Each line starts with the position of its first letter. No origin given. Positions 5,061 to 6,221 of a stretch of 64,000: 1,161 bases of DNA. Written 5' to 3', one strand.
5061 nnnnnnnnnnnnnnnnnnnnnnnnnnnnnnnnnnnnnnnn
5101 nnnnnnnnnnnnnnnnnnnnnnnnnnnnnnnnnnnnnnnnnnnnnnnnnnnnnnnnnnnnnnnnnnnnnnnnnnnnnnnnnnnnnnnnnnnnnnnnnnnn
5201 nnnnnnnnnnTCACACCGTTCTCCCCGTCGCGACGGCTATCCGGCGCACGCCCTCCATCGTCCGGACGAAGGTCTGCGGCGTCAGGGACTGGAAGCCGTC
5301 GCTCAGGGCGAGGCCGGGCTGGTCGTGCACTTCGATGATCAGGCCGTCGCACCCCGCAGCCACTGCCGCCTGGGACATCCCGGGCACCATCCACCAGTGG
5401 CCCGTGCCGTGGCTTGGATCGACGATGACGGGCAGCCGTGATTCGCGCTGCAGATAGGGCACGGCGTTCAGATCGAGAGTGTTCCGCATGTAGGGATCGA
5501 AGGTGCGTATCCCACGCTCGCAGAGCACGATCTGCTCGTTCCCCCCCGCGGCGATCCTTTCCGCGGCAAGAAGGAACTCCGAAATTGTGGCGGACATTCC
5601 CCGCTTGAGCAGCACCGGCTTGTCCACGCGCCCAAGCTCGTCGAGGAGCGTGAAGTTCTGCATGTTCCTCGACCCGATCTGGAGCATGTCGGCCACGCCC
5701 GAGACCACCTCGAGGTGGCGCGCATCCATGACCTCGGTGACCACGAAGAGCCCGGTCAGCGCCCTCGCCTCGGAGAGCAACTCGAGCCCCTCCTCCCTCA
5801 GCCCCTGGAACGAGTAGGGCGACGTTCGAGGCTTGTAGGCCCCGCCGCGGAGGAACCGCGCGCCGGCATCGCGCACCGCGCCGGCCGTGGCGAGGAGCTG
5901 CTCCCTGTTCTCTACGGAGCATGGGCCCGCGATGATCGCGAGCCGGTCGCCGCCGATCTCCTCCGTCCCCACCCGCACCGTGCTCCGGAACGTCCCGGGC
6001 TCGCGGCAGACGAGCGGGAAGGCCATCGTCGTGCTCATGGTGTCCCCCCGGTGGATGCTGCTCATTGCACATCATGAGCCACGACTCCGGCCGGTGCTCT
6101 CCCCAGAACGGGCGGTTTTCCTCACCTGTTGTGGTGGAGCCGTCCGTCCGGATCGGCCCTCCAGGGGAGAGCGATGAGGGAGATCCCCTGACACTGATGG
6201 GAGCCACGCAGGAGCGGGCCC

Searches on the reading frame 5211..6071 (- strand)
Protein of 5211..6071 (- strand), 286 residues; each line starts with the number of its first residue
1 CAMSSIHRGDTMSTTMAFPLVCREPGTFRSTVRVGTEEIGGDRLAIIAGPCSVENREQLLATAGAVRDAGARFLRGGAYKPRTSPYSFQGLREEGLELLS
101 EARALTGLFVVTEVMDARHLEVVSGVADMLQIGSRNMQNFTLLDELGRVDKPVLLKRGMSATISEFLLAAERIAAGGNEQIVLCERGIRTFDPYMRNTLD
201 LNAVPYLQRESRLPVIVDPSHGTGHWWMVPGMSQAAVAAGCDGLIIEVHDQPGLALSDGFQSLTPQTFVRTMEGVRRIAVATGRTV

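Call 60: search_protein_families(library=pfam, proteins=[window:5211-6071:-], max_evalue=0.001)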
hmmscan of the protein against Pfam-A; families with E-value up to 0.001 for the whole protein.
window:5211-6071:- (286 aa): 2 families
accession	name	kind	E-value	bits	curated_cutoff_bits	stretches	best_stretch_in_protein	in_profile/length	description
PF00793.26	DAHP_synth_1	-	6e-73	245.5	25.5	1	39-270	12-256/270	DAHP synthetase I family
PF03102.20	NeuB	-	3.6e-09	36.9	22.1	1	91-284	53-238/241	NeuB family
